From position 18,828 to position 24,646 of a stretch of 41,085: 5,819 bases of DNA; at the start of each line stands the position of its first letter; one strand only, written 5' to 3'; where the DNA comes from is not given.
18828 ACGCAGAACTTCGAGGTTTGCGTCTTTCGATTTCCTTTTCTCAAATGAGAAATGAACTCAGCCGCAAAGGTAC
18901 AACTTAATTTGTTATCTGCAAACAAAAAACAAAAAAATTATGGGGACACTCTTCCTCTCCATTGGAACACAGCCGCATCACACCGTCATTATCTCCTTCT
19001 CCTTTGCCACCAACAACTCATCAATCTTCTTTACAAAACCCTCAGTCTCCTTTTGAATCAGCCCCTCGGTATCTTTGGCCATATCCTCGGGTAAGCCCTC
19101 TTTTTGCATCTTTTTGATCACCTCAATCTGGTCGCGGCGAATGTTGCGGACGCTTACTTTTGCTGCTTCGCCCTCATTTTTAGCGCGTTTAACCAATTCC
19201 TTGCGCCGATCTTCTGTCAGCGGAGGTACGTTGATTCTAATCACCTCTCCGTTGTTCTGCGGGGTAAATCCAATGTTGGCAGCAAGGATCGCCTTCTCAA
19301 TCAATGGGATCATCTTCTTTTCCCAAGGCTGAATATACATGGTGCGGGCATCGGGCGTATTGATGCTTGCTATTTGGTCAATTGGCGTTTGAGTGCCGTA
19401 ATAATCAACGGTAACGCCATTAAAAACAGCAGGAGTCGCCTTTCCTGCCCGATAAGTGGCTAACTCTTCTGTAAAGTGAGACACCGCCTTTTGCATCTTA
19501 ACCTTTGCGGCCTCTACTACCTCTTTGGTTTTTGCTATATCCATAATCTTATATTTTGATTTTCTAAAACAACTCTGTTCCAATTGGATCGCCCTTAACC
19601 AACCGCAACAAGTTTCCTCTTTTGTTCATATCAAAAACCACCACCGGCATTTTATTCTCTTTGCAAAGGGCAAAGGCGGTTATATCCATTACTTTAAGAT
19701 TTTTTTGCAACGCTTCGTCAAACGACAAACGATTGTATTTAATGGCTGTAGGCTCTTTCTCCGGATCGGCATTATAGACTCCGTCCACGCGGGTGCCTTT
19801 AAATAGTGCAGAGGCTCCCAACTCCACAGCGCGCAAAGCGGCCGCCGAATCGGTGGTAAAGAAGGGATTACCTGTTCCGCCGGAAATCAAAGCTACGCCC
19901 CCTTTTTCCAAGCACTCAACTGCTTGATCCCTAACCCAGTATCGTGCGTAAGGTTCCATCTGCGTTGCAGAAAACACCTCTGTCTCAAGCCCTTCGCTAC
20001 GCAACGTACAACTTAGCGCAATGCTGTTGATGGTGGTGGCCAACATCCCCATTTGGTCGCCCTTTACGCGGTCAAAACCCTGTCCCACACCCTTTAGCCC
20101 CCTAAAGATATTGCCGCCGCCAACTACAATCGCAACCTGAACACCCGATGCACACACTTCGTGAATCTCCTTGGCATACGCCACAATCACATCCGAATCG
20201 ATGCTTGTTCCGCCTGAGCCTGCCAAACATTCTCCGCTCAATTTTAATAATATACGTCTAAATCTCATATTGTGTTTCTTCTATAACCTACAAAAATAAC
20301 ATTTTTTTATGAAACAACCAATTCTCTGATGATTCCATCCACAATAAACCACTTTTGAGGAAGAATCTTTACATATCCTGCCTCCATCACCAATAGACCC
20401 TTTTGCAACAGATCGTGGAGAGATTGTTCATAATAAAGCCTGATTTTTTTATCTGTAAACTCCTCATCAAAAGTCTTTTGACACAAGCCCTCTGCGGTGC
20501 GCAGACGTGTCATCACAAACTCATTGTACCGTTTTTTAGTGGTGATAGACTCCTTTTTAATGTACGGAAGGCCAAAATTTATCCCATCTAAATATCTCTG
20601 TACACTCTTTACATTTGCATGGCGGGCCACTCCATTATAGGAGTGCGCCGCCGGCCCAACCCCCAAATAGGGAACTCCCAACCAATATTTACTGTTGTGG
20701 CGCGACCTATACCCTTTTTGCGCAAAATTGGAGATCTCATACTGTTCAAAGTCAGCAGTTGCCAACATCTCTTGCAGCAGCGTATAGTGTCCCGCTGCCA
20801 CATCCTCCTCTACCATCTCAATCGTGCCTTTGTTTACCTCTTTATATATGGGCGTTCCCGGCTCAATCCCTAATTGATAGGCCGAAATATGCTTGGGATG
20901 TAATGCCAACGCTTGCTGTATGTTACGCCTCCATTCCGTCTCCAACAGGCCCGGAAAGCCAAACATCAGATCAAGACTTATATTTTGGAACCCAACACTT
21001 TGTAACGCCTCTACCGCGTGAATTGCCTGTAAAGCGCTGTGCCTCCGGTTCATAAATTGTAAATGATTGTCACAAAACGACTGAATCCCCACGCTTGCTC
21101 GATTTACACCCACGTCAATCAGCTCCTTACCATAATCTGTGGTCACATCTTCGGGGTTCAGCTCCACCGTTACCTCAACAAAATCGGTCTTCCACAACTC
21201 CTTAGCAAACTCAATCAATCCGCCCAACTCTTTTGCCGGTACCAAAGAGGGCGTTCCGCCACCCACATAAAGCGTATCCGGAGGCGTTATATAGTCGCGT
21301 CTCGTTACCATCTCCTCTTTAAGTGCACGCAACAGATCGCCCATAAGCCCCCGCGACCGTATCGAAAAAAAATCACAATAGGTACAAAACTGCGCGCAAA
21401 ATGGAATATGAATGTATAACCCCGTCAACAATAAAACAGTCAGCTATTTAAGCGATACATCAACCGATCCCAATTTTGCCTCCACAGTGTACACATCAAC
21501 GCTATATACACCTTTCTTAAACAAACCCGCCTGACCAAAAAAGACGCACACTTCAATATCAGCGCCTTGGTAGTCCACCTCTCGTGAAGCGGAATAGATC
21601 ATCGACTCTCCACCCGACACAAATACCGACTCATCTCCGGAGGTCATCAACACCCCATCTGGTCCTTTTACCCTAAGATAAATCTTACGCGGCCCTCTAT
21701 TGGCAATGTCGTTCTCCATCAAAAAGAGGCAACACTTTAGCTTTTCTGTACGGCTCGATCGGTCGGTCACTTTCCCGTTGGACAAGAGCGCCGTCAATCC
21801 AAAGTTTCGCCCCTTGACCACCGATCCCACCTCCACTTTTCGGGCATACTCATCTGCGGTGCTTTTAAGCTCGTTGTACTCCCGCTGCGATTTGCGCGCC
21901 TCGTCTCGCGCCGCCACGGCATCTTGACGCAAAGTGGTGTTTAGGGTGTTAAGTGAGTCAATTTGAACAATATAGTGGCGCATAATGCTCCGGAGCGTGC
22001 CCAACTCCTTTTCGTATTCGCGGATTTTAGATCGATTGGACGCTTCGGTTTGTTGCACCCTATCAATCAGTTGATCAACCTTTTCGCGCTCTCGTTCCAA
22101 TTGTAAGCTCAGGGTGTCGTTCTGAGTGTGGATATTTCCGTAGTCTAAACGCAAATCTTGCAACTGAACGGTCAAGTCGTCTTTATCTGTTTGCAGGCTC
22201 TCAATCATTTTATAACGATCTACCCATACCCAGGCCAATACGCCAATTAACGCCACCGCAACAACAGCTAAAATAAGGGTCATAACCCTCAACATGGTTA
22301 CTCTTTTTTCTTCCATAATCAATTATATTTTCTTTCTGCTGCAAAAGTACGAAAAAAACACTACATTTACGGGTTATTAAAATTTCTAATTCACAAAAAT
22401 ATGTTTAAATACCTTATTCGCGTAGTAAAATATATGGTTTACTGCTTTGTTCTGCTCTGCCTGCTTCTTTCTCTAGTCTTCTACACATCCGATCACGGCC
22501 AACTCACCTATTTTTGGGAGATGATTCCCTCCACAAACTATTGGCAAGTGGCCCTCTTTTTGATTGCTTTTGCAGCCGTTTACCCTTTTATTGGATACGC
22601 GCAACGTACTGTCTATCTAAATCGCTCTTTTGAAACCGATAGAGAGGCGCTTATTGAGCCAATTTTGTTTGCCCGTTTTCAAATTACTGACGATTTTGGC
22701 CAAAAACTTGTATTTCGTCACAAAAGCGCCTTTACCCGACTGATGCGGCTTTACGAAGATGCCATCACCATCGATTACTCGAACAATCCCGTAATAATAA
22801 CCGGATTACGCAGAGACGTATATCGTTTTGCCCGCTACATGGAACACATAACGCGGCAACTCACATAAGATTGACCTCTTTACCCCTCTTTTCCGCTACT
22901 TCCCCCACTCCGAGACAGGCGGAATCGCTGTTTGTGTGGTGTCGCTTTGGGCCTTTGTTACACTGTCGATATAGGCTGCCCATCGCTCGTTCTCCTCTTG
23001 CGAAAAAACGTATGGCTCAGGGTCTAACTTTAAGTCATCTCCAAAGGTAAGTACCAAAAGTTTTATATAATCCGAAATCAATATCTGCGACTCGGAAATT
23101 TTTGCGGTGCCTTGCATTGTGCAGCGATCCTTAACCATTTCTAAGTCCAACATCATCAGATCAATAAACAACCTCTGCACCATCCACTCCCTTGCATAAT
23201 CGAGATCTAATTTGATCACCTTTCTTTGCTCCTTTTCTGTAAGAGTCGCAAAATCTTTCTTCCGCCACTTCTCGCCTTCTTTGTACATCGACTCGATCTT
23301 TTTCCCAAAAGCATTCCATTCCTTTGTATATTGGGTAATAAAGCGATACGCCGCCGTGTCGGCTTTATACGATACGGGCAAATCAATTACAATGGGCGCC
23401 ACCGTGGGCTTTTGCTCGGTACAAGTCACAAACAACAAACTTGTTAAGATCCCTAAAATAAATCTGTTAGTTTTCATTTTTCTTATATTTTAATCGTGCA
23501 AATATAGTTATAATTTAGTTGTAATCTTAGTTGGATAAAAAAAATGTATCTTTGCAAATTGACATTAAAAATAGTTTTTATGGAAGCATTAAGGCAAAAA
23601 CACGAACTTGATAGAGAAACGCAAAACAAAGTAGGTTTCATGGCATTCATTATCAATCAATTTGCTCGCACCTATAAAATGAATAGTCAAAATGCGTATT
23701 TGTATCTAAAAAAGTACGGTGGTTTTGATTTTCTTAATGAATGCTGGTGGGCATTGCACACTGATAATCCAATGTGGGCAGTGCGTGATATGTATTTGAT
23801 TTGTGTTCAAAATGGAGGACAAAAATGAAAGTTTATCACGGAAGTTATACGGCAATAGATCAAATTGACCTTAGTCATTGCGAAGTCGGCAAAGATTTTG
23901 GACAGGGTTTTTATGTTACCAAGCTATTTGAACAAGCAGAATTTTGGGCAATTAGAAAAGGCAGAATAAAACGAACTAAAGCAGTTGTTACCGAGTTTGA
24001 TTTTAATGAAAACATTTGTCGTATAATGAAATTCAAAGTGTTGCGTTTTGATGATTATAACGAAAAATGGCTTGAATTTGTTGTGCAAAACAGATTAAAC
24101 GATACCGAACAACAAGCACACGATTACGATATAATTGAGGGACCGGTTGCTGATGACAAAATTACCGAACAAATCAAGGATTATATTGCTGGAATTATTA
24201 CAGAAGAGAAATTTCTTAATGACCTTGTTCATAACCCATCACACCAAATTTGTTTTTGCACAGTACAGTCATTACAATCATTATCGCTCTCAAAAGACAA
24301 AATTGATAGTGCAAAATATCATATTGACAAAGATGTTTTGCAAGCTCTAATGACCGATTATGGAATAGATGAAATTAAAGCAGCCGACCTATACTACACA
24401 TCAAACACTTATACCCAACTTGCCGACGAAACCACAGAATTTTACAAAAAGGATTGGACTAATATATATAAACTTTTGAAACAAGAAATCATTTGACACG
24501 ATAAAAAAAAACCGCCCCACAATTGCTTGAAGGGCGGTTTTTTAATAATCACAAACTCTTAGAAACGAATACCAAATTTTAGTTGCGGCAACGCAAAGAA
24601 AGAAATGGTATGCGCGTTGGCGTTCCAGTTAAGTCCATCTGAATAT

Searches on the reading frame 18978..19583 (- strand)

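Call 7: search_protein_families(library=pfam, proteins=[window:18978-19583:-], max_evalue=0.001)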
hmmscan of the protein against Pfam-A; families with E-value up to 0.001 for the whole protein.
window:18978-19583:- (201 aa): 2 families
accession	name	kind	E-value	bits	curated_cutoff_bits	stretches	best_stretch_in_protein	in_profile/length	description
PF01765.24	RRF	-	9.1e-63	211.4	29.7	1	37-199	1-164/164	Ribosome recycling factor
PF00808.29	CBFD_NFYB_HMF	-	0.00045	20.9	21.4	0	12-43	10-42/65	Histone-like transcription factor (CBF/NF-Y) and archaeal histone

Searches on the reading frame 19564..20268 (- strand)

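Call 7: search_protein_families(library=pfam, proteins=[window:19564-20268:-], max_evalue=0.001)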
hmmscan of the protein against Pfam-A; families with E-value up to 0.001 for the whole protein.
window:19564-20268:- (234 aa): 1 family
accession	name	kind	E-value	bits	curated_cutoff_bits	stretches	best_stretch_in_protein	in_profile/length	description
PF00696.33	AA_kinase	-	2.8e-32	112.7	24.9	1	5-213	2-234/234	Amino acid kinase family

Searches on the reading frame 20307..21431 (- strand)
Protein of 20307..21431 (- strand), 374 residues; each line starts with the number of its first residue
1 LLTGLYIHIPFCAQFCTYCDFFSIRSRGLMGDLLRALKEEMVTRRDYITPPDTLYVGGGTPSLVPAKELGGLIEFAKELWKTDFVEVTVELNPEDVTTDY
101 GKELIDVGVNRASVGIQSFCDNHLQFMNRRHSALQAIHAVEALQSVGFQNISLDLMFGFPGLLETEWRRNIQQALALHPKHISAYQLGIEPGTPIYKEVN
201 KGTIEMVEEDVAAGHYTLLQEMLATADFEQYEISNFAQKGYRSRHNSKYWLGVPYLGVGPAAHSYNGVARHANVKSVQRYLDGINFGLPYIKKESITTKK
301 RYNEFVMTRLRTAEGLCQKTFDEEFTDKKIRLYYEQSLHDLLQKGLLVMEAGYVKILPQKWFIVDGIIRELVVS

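Call 7: search_protein_families(library=pfam, proteins=[window:20307-21431:-], max_evalue=0.001)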
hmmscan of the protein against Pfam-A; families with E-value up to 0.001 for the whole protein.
window:20307-21431:- (374 aa): 2 families
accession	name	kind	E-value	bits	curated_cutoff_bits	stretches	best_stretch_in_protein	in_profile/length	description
PF04055.27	Radical_SAM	-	5e-20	72.8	29.5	1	6-168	1-160/166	Radical SAM superfamily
PF06969.22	HemN_C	-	2.3e-07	31.2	24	1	297-355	2-59/67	HemN C-terminal domain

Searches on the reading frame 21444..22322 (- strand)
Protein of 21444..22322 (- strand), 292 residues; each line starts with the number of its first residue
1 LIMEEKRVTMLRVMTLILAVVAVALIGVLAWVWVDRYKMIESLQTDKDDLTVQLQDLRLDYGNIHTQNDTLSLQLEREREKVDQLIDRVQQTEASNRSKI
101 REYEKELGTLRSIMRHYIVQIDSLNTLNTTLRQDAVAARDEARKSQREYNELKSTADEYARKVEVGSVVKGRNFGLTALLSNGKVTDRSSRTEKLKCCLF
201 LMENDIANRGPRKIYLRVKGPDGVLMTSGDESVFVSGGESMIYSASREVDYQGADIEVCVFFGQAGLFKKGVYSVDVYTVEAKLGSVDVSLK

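Call 7: search_protein_families(library=pfam, proteins=[window:21444-22322:-], max_evalue=0.001)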
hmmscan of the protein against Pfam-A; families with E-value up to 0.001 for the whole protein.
window:21444-22322:- (292 aa): 2 families
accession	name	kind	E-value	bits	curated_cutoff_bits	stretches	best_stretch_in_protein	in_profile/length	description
PF10473.14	CENP-F_leu_zip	-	0.00072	20.1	34.5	1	38-106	52-116/140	Leucine-rich repeats of kinetochore protein Cenp-F/LEK1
PF06103.16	DUF948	-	0.00095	19.7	37.2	0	16-95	4-83/89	Bacterial protein of unknown function (DUF948)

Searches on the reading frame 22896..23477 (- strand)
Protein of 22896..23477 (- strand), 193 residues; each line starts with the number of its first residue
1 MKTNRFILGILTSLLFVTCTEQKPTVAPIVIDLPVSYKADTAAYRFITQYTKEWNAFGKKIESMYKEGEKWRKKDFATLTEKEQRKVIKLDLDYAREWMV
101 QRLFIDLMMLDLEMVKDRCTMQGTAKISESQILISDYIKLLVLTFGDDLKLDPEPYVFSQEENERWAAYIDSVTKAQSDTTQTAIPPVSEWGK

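Call 7: search_protein_families(library=pfam, proteins=[window:22896-23477:-], max_evalue=0.001)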
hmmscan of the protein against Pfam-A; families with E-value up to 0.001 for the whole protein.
window:22896-23477:- (193 aa): 0 families

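Call 80: search_protein_families(library=pfam, proteins=[window:22896-23477:-], max_evalue=0.05)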
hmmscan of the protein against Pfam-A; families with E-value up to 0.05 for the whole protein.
window:22896-23477:- (193 aa): 0 families

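Call 86: search_protein_families(library=phrogs, proteins=[window:22896-23477:-], max_evalue=0.001)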
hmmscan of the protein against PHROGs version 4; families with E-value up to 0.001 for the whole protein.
window:22896-23477:- (193 aa): 0 families

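Call 87: search_protein_families(library=padloc, proteins=[window:22896-23477:-], max_evalue=0.001)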
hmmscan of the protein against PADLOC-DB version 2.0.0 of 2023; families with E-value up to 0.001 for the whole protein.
window:22896-23477:- (193 aa): 0 families

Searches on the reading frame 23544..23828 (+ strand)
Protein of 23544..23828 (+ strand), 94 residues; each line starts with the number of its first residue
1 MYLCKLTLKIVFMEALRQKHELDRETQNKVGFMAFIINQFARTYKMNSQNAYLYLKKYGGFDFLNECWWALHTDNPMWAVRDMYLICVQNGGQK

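Call 80: search_protein_families(library=pfam, proteins=[window:23544-23828:+], max_evalue=0.05)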
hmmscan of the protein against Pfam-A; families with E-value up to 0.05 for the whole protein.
window:23544-23828:+ (94 aa): 1 family
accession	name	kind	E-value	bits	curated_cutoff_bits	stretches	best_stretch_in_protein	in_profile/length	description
PF12668.12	DUF3791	-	1.5e-13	51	25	1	32-83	2-53/60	Protein of unknown function (DUF3791)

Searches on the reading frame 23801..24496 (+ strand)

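Call 7: search_protein_families(library=pfam, proteins=[window:23801-24496:+], max_evalue=0.001)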
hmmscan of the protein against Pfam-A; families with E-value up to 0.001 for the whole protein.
window:23801-24496:+ (231 aa): 1 family
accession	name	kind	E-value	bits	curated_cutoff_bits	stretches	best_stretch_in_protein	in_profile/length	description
PF13151.12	DUF3990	-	1.5e-46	158.3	32.2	1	9-162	1-151/152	Protein of unknown function (DUF3990)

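Call 87: search_protein_families(library=padloc, proteins=[window:23801-24496:+], max_evalue=0.001)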
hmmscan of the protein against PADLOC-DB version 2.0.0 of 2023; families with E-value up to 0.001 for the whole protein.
window:23801-24496:+ (231 aa): 11 families
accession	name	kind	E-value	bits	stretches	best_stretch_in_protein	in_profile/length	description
PDLC04438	PDC-M13B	-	1.1e-46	156.7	1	9-165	1-154/158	-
PDLC04436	PDC-M13A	-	1.1e-37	127.3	1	9-165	1-155/159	-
PDLC04411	PDC-M10A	-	3.1e-37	125.7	1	8-166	3-150/156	-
PDLC04412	PDC-M10A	-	7e-36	121.3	1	9-166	1-147/152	-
PDLC04413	PDC-M10A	-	5.1e-23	79.4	1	9-168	1-149/157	-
PDLC04437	PDC-M13A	-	2.8e-15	54.6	1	31-136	12-114/117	-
PDLC04440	PDC-M13B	-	7.9e-09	33.6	1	171-229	8-66/81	-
PDLC04444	PDC-M13C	-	2.7e-08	32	1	175-230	11-66/76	-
PDLC04641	PDC-M42A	-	6.2e-07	27.3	1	8-119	3-123/215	-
PDLC04439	PDC-M13B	-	4.4e-05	21.7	1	173-230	11-68/79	-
PDLC04441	PDC-M13C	-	0.00019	19.6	1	179-229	21-71/74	-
